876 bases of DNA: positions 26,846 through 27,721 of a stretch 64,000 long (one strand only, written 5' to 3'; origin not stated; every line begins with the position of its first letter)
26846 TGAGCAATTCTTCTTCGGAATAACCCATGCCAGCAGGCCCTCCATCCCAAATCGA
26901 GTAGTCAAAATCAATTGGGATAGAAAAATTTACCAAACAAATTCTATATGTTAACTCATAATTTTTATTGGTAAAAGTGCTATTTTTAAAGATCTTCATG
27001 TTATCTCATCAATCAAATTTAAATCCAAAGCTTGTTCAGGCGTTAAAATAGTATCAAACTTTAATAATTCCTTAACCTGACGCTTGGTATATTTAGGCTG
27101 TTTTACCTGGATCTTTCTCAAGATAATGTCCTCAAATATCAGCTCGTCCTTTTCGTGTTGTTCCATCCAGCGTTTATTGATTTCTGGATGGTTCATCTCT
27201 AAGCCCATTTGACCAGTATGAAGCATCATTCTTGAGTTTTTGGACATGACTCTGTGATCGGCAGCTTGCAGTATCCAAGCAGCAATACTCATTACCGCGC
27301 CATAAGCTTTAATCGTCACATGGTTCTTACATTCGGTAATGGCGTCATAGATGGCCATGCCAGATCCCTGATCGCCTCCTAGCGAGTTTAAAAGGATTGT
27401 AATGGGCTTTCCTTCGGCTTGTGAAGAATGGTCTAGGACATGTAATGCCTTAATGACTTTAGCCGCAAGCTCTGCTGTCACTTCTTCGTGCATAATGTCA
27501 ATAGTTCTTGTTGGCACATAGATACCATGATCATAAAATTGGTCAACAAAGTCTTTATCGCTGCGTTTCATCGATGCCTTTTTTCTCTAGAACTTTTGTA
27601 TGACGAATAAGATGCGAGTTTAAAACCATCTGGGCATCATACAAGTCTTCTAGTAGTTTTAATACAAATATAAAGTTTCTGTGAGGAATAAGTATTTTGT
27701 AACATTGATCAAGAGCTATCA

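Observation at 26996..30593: Two divergent ClpP-like protease genes outside the structural module, with no ClpX/ClpA partner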

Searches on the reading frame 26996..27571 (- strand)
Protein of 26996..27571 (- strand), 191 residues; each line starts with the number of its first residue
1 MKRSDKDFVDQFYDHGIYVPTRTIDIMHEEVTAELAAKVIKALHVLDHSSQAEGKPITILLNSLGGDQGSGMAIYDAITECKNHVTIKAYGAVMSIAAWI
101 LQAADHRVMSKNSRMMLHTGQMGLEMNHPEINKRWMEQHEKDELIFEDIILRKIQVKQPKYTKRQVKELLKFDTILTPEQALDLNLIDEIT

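Call 3: search_protein_families(library=pfam, proteins=[window:26996-27571:-], max_evalue=0.01)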
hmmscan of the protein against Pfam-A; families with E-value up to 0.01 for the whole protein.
window:26996-27571:- (191 aa): 2 families
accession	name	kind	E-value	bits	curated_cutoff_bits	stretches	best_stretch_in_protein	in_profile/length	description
PF00574.28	CLP_protease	-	3.5e-25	89.4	20.2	1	22-190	17-178/182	Clp protease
PF01972.22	SDH_protease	-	0.00061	19.3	31.3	1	50-171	87-206/286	ClpP-like SDH-type serine proteinase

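Call 4: search_protein_families(library=phrogs, proteins=[window:26996-27571:-], max_evalue=0.001)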
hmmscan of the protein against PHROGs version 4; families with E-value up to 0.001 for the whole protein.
window:26996-27571:- (191 aa): 11 families
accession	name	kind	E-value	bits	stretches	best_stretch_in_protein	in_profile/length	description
phrog_94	-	head and packaging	1.6e-27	98.3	1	51-190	114-249/622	head maturation protease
phrog_2976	-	head and packaging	7.6e-17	63.1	1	37-190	33-181/394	head maturation protease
phrog_1684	-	head and packaging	1.9e-14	54.8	1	51-132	69-150/284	head maturation protease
phrog_133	-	head and packaging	4.3e-14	53.1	1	40-191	33-179/668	head maturation protease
phrog_1827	-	other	7.7e-14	52.5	1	54-139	52-137/202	ATP-dependent protease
phrog_3348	-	unknown function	9.4e-14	52.5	1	53-191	66-198/386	-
phrog_5410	-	other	2.6e-09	37.7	1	46-135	46-136/323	ATP-dependent protease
phrog_53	-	head and packaging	2.4e-08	34.6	1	54-119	117-191/583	head maturation protease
phrog_23753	-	head and packaging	3.4e-07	31.2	1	55-190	42-171/298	head maturation protease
phrog_20705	-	head and packaging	9.5e-05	21.8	1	59-188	215-343/690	virion structural protein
phrog_33547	-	unknown function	0.00062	19.9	1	41-186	16-154/357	-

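Call 8: search_dna_similar(query=window:26996-27571:-, collection=phages, mode=protein, max_rows=30)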
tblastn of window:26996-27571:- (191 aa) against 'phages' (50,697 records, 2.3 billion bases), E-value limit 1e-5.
Records with a match: 92; places in all: 92; records where one place covers at least 80% of the query: 15.
Best place of each record, by identity: <60% 92.
By first word of the organism name: Streptococcus 21; Clostridium 18; Bacteriophage 13; Staphylococcus 10; Bacillus 6; Vibrio 5; Listeria 4; Mycobacterium 4; Lactobacillus 3; Psychrobacter 2; and 6 more.
By host as written in the record: - 16; Clostridium difficile 8; Listeria monocytogenes 4; Mycobacterium smegmatis mc2 155 3; Lactobacillus gasseri 3; Staphylococcus aureus subsp. aureus 18790 genotype ST5-MRSA-IVa (2B) 2; Staphylococcus aureus 2; Streptococcus dysgalactiae subsp. equisimilis NS3396 2; and 42 more.
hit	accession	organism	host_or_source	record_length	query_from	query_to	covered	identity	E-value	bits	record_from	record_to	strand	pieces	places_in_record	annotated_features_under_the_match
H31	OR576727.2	Myxococcus phage Mx1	Myxococcus sp.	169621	21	190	89%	33.0%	2e-11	68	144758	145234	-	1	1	Clp protease-like protein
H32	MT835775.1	Bacteriophage sp.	human fecal samples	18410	26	190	86%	31.4%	5e-9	61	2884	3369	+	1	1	record has no annotation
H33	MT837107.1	Bacteriophage sp.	human fecal samples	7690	16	190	92%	28.8%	7e-8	57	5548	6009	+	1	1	record has no annotation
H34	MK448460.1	Streptococcus satellite phage Javan376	Streptococcus parasanguinis CC87K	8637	16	189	91%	28.6%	8e-7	54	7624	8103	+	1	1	Clp protease-like protein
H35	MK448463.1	Streptococcus satellite phage Javan382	Streptococcus parasanguinis SRR959135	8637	16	189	91%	28.6%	8e-7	54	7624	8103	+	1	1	Clp protease-like protein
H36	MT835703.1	Bacteriophage sp.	human fecal samples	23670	24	190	87%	29.7%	2e-6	53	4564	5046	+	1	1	record has no annotation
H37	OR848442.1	Listeria phage LM 4-14-1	Listeria monocytogenes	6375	24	190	87%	29.1%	6e-6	51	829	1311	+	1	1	record has no annotation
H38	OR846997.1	Listeria phage LM 4-11-1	Listeria monocytogenes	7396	24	190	87%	29.1%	6e-6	51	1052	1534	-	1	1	record has no annotation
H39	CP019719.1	Paenibacillus phage phiERICV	Paenibacillus larvae subsp. larvae ...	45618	28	190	85%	29.8%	2e-6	52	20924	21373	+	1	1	clpP1_1: ATP-dependent Clp protease proteolytic subunit ClpP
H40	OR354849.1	Staphylococcus phage S-CoN_Ph26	Staphylococcus sp.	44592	24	191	88%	28.5%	5e-6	52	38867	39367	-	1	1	head maturation protease (x2)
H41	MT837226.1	Bacteriophage sp.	human fecal samples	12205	33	190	83%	29.7%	9e-8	57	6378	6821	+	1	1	record has no annotation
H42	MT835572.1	Bacteriophage sp.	human fecal samples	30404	24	190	87%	26.6%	6e-8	57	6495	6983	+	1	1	record has no annotation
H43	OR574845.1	Clostridium phage phiCs5676-1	[Clostridium] scindens DSM 5676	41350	57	190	70%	32.8%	2e-9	62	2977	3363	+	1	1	head maturation protease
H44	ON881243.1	Bacillus phage PK-3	Bacillus sp.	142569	55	190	71%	31.6%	4e-6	52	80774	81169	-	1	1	ATP-dependent Clp protease proteolytic subunit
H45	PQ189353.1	Vibrio phage 10N.286.54.E5_PE002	Vibrio cyclitrophicus 10N.286.54.E5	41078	36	190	81%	27.7%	9e-6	51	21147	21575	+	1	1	hypothetical protein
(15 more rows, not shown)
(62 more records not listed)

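Call 12: search_solved_structures(query=window:26996-27571:-, max_evalue=0.001, show_alignments=3)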
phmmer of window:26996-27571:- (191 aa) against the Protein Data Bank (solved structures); distinct sequences matched with E-value up to 0.001: 100 (the best 60 are shown).
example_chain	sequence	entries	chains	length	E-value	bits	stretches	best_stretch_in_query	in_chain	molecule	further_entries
7eko_C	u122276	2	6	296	1.3e-08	38.2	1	36-190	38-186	ATP-dependent Clp protease proteolytic subunit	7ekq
4jcr_A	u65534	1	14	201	5.4e-08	36.2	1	19-133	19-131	ATP-dependent Clp protease proteolytic subunit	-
4jcq_A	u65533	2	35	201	6.8e-08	35.9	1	19-132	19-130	ATP-dependent Clp protease proteolytic subunit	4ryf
6sfx_A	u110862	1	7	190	1.2e-07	35.1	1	19-132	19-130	ATP-dependent Clp protease proteolytic subunit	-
6cfd_A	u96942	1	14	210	3.5e-07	33.5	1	24-190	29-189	ATP-dependent Clp protease proteolytic subunit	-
8r04_A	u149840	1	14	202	7.1e-07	32.5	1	44-190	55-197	ATP-dependent Clp protease proteolytic subunit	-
6w9t_A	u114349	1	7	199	9.8e-07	32.1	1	30-189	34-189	ATP-dependent Clp protease proteolytic subunit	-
7kr2_A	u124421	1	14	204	1e-06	32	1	30-189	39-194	ATP-dependent Clp protease proteolytic subunit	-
6vfs_L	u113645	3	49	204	1.1e-06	32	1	30-189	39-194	ATP-dependent Clp protease proteolytic subunit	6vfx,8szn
5dkp_A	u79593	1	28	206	1.1e-06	31.9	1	30-189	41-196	ATP-dependent Clp protease proteolytic subunit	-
6nah_A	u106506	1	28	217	1.3e-06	31.7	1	30-189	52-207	ATP-dependent Clp protease proteolytic subunit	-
8r05_A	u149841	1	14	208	1.3e-06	31.7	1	45-190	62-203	ATP-dependent Clp protease proteolytic subunit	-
6naq_A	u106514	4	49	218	1.3e-06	31.7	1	30-189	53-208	ATP-dependent Clp protease proteolytic subunit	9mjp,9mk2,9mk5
6hwm_A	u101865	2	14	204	1.4e-06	31.6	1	28-190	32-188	ATP-dependent Clp protease proteolytic subunit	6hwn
6nay_A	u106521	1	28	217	1.7e-06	31.3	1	30-189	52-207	ATP-dependent Clp protease proteolytic subunit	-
4ryf_H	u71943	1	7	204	2.1e-05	27.8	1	31-133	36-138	ATP-dependent Clp protease proteolytic subunit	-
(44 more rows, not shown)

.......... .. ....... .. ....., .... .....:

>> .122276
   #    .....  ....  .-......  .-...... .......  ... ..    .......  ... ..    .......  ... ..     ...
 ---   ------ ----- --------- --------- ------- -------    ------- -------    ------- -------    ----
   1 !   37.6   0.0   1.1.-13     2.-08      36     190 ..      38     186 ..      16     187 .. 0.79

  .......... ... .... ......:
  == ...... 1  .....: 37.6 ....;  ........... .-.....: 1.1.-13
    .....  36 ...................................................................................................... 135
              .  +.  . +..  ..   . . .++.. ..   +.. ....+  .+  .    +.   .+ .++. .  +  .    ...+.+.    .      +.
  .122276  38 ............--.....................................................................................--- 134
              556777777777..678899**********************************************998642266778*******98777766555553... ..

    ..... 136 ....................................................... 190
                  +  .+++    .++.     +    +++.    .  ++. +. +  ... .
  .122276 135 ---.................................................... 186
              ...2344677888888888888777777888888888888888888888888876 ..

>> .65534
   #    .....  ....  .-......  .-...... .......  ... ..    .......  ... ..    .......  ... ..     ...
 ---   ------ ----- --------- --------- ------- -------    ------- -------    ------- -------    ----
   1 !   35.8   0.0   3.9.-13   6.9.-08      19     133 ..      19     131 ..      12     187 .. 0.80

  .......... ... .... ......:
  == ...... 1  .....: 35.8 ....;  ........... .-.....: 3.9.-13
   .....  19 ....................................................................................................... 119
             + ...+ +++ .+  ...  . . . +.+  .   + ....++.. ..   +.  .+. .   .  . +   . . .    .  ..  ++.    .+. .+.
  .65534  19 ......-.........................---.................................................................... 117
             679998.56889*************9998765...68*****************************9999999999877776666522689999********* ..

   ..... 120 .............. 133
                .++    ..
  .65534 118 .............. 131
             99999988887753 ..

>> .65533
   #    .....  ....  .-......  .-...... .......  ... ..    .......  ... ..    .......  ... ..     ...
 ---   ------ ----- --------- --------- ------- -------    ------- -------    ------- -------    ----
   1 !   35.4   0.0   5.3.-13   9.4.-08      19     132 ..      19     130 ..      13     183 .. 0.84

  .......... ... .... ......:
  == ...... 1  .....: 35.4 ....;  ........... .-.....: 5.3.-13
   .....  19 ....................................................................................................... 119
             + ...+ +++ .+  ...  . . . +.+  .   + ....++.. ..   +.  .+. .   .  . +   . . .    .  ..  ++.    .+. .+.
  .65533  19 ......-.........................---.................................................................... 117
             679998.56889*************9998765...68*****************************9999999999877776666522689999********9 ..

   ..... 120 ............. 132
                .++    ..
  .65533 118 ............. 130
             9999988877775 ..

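Call 23: find_related_loci(query=window:26996-27571:-, collection=viral_contigs, flank=10000)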
Query window:26996-27571:- (191 aa) in viral_contigs; peptide patterns used: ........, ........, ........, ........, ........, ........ (x = any residue, [..] = any of these).
6 stretches matched a pattern, but none encodes a relative of the query by tblastn (E <= 1e-3).

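Call 29: find_homologous_proteins(query=window:26996-27571:-, max_evalue=0.00001)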
Query window:26996-27571:- (191 aa): 284 proteins with E <= 0.00001 among 463 candidates; the best 120 are listed.
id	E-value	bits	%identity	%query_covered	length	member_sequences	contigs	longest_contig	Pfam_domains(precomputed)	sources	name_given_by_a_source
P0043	1.8e-121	421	100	100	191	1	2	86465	PF00574.29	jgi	-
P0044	1.5e-119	414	98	100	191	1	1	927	PF00574.29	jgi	jgi:ATP-dependent Clp protease, protease subunit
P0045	1.3e-103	362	84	100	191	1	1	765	PF00574.29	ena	-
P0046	1.0e-93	330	75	99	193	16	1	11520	PF00574.29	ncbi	-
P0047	2.8e-83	296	70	99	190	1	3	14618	PF00574.29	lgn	-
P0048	3.9e-72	260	65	100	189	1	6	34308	PF00574.29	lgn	-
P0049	2.2e-67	244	60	99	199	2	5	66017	PF00574.29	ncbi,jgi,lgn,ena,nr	ncbi:MAG TPA: ATP-dependent Clp protease proteolytic subunit [Fervidobacterium sp.]|nr:ATP-dependent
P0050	5.4e-67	243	60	99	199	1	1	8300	PF00574.29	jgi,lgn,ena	-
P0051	6.8e-67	243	58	99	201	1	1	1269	PF00574.29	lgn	-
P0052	5.4e-66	240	59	99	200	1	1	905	PF00574.29,PF01972.22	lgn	-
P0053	1.1e-65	239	59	99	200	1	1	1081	PF00574.29,PF01972.22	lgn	-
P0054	1.1e-65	239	58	99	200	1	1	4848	PF00574.29,PF01972.22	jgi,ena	-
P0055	6.2e-64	233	56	99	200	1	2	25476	PF00574.29,PF01972.22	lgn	-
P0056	4.3e-59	217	57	99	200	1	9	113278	PF00574.29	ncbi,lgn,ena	-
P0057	1.4e-58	216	54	99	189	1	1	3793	PF00574.29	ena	-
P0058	7.6e-58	213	57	99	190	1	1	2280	PF00574.29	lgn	-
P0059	5.6e-50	188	50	99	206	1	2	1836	PF00574.29,PF25145.2,PF01972.22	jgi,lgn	jgi:ATP-dependent Clp endopeptidase proteolytic subunit ClpP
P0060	1.3e-49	187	52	97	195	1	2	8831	PF00574.29,PF01972.22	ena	-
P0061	1.0e-48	184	48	99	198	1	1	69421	PF00574.29,PF01972.22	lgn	-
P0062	7.7e-46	174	47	99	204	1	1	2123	PF00574.29,PF01972.22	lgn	-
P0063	1.0e-45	174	48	99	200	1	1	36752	PF00574.29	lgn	-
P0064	1.1e-45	174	46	99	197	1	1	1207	PF00574.29,PF01972.22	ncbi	-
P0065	1.2e-45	174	46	99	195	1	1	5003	PF00574.29,PF01972.22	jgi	jgi:ATP-dependent Clp protease protease subunit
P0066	1.8e-45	173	46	99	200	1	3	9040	PF00574.29,PF01972.22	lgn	-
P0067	2.5e-45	173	49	99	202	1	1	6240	PF00574.29,PF01972.22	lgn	-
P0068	2.8e-45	172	46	99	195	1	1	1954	PF00574.29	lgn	-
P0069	3.6e-45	172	46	99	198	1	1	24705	PF00574.29,PF01972.22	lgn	-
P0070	4.9e-45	172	46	99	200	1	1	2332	PF00574.29,PF01972.22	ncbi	-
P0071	7.2e-45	171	45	99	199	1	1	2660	PF00574.29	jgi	-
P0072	9.2e-45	171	48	99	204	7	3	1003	PF00574.29,PF01972.22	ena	-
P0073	1.0e-44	171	44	99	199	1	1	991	PF00574.29,PF01972.22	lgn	-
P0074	1.3e-44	170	46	99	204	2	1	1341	PF00574.29,PF01972.22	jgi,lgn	jgi:ATP-dependent Clp endopeptidase proteolytic subunit ClpP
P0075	1.7e-44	170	45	99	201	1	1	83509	PF00574.29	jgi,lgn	jgi:ATP-dependent protease ClpP protease subunit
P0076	3.7e-44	169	46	99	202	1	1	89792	PF00574.29,PF01972.22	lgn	-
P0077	5.9e-44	168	45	99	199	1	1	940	PF00574.29,PF01972.22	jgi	jgi:ATP-dependent Clp endopeptidase proteolytic subunit ClpP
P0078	1.0e-43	167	46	99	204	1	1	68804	PF00574.29,PF01972.22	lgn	-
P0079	1.2e-43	167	48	99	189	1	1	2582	PF00574.29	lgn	-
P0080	1.4e-43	167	44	99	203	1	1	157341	PF00574.29,PF01972.22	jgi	jgi:ATP-dependent Clp endopeptidase proteolytic subunit ClpP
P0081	1.6e-43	167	44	99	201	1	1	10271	PF00574.29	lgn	-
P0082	1.7e-43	167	46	99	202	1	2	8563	PF00574.29,PF01972.22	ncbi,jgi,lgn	jgi:ATP-dependent Clp protease protease subunit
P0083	2.1e-43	166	47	99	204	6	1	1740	PF00574.29,PF01972.22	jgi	-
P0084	2.7e-43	166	43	99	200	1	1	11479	PF00574.29,PF01972.22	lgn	-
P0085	3.6e-43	166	43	99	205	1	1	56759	PF00574.29,PF01972.22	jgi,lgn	jgi:ATP-dependent Clp protease protease subunit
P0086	4.1e-43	165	47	99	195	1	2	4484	PF00574.29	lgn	-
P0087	5.9e-43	165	43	97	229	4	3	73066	PF00574.29,PF01972.22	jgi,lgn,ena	jgi:ATP-dependent protease ClpP protease subunit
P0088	8.5e-43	164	45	99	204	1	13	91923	PF00574.29,PF01972.22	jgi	jgi:ATP-dependent Clp endopeptidase proteolytic subunit ClpP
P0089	9.7e-43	164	47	97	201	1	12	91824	PF00574.29,PF01972.22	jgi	jgi:ATP-dependent Clp endopeptidase proteolytic subunit ClpP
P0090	1.2e-42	164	46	99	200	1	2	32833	PF00574.29,PF25145.2,PF01972.22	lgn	-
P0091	1.8e-42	163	45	97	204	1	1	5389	PF00574.29,PF01972.22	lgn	-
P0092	3.9e-42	162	46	99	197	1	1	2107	PF00574.29,PF01972.22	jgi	jgi:ATP-dependent Clp protease, protease subunit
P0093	5.1e-42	162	45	99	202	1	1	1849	PF00574.29,PF01972.22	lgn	-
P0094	5.7e-42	162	46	98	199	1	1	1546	PF00574.29,PF25145.2,PF01972.22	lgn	-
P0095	6.1e-42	161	43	99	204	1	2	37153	PF00574.29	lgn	-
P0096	7.6e-42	161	46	99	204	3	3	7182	PF00574.29,PF01972.22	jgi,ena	-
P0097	1.3e-41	160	43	99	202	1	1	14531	PF00574.29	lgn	-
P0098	1.5e-41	160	42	99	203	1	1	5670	PF00574.29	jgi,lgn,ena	-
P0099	1.6e-41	160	42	99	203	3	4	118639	PF00574.29,PF01972.22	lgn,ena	-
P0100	1.9e-41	160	43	96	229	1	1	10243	PF00574.29,PF01972.22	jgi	jgi:ATP-dependent protease ClpP protease subunit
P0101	2.4e-41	160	41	98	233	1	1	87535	PF00574.29,PF01972.22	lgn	-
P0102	5.1e-41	158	46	99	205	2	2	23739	PF00574.29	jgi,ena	jgi:ATP-dependent Clp protease protease subunit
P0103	6.2e-41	158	42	99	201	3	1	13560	PF00574.29,PF01972.22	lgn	-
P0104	6.4e-41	158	45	99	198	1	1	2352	PF00574.29,PF01972.22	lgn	-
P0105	6.9e-41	158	42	99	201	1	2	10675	PF00574.29,PF01972.22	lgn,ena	-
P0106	7.0e-41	158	44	99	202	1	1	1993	PF00574.29,PF01972.22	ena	-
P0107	7.6e-41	158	44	99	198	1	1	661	PF00574.29,PF01972.22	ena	-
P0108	1.5e-40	157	42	99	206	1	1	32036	PF00574.29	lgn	-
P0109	1.9e-40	157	41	99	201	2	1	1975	PF00574.29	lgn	-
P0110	2.0e-40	157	45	99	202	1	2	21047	PF00574.29,PF01972.22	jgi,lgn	-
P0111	2.1e-40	156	42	99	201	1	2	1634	PF00574.29,PF01972.22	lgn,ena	-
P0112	3.6e-40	156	45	97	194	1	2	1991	PF00574.29,PF25145.2,PF01972.22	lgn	-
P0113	3.8e-40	156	43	99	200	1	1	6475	PF00574.29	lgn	-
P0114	3.9e-40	156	43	99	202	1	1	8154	PF00574.29,PF01972.22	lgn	-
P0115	6.0e-40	155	44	99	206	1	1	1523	PF00574.29,PF01972.22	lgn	-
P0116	7.5e-40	155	44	99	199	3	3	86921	PF00574.29,PF01972.22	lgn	-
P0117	7.6e-40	155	41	99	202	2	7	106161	PF00574.29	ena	-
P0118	1.2e-39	154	43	99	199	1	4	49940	PF00574.29,PF01972.22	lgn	-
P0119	1.8e-39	153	42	99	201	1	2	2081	PF00574.29,PF01972.22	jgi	jgi:ATP-dependent Clp endopeptidase proteolytic subunit ClpP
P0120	3.0e-39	153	44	97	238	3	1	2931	PF00574.29,PF01972.22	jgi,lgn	jgi:ATP-dependent protease ClpP protease subunit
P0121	3.3e-39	153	42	99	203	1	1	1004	PF00574.29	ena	-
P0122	3.4e-39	153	41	97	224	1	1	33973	PF00574.29,PF01972.22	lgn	-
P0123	4.3e-39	152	48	97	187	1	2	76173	PF00574.29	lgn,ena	-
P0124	4.4e-39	152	42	99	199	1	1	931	PF00574.29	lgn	-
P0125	4.6e-39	152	44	99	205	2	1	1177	PF00574.29,PF01972.22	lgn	-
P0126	5.0e-39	152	41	97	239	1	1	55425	PF00574.29,PF25145.2,PF01972.22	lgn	-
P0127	7.4e-39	151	42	98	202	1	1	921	PF00574.29,PF01972.22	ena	-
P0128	9.1e-39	151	44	99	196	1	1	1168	PF00574.29,PF01972.22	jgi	jgi:ATP-dependent Clp protease, protease subunit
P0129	1.4e-38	151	40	99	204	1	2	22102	PF00574.29,PF01972.22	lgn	-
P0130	2.0e-38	150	43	97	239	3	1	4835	PF00574.29,PF01972.22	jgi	jgi:ATP-dependent protease ClpP protease subunit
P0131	2.4e-38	150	43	96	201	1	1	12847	PF00574.29,PF01972.22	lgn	-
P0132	2.7e-38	150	41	99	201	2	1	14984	PF00574.29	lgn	-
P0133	2.9e-38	150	47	82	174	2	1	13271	PF00574.29,PF01972.22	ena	-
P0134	3.2e-38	149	41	99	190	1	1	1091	PF00574.29,PF01972.22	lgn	-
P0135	3.4e-38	149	43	97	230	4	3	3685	PF00574.29,PF01972.22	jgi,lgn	-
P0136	3.5e-38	149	43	99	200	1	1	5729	PF00574.29,PF01972.22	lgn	-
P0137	3.9e-38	149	45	99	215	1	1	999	PF00574.29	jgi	jgi:ATP-dependent Clp protease protease subunit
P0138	5.0e-38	149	43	97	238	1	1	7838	PF00574.29,PF01972.22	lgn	-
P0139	8.0e-38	148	42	97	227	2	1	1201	PF00574.29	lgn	-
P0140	8.9e-38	148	43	99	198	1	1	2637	PF00574.29,PF01972.22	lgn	-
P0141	9.7e-38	148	44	98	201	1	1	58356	PF00574.29,PF25145.2,PF01972.22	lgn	-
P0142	1.4e-37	147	42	97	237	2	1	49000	PF00574.29,PF01972.22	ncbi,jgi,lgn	-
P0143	1.7e-37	147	42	99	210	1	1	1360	PF00574.29,PF01972.22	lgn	-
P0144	1.8e-37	147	44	98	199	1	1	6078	PF00574.29,PF01972.22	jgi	jgi:ATP-dependent Clp endopeptidase proteolytic subunit ClpP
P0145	3.0e-37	146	43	98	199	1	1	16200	PF00574.29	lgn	-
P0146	3.5e-37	146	44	99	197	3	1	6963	PF00574.29,PF01972.22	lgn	-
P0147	3.5e-37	146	40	97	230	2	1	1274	PF00574.29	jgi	-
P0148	3.7e-37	146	43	97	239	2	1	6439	PF00574.29,PF25145.2,PF01972.22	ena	-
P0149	3.9e-37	146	42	97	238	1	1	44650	PF00574.29,PF01972.22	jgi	jgi:ATP-dependent protease ClpP protease subunit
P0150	4.0e-37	146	38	99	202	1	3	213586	PF00574.29,PF01972.22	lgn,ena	-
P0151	4.1e-37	146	41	99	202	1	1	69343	PF00574.29,PF01972.22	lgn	-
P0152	8.1e-37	145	40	97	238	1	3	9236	PF00574.29,PF01972.22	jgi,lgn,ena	jgi:ATP-dependent protease ClpP protease subunit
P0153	9.2e-37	145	42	99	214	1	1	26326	PF00574.29,PF01972.22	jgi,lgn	-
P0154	9.7e-37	145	43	99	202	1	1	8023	PF00574.29,PF25145.2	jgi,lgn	jgi:ATP-dependent Clp protease protease subunit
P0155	1.1e-36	144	41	99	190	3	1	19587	PF00574.29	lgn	-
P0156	1.4e-36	144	43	97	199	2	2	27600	PF00574.29,PF01972.22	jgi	-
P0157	1.4e-36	144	43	99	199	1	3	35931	PF00574.29,PF01972.22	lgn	-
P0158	1.5e-36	144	41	97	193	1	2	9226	PF00574.29,PF01972.22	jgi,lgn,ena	-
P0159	1.7e-36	144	43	98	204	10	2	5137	PF00574.29,PF01972.22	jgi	-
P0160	1.9e-36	144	41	97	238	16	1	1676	PF00574.29,PF01972.22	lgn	-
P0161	1.9e-36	144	41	99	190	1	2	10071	PF00574.29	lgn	-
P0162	2.1e-36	143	45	99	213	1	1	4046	PF00574.29,PF01972.22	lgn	-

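Call 32: find_encoding_contigs(protein=P0048, flank=10000, max_places=2)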
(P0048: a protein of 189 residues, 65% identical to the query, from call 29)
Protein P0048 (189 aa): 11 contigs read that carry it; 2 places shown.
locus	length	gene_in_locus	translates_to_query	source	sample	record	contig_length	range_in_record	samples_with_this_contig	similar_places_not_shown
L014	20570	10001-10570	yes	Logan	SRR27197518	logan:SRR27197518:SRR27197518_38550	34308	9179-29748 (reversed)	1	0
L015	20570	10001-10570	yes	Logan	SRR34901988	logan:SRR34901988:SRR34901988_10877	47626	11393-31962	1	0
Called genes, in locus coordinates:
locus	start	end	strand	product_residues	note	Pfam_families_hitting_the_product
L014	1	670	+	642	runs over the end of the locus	PF03796:DnaB_C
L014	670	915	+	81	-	-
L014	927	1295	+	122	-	-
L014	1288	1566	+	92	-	-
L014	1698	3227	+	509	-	PF03104:DNA_pol_B_exo1, PF13482:RNase_H_2 (weak), PF00136:DNA_pol_B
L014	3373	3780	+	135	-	PF22083:I-HmuI_NUMOD-like (weak)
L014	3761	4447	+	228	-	-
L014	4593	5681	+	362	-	PF20030:bpMoxR (weak), PF07728:AAA_5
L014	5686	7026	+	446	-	PF13203:DUF2201_N, PF09967:DUF2201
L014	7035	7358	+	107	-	-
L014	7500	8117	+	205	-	PF00574:CLP_protease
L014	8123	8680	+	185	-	-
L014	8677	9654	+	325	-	PF00004:AAA, PF20720:nSTAND3 (weak)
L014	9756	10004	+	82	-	-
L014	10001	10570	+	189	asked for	PF00574:CLP_protease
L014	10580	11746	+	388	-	-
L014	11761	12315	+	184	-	PF18909:dGTP_diPhyd_N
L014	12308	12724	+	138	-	PF00692:dUTPase, PF22769:DCD (weak)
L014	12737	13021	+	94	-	-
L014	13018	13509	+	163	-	PF13392:HNH_3, PF00847:AP2 (weak)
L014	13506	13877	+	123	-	-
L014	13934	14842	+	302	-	PF13365:Trypsin_2, PF10459:Peptidase_S46 (weak)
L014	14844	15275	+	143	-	-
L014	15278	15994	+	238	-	-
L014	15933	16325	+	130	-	-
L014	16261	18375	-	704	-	-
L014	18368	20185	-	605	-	-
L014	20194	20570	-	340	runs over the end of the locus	-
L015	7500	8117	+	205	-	PF00574:CLP_protease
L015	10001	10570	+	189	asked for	PF00574:CLP_protease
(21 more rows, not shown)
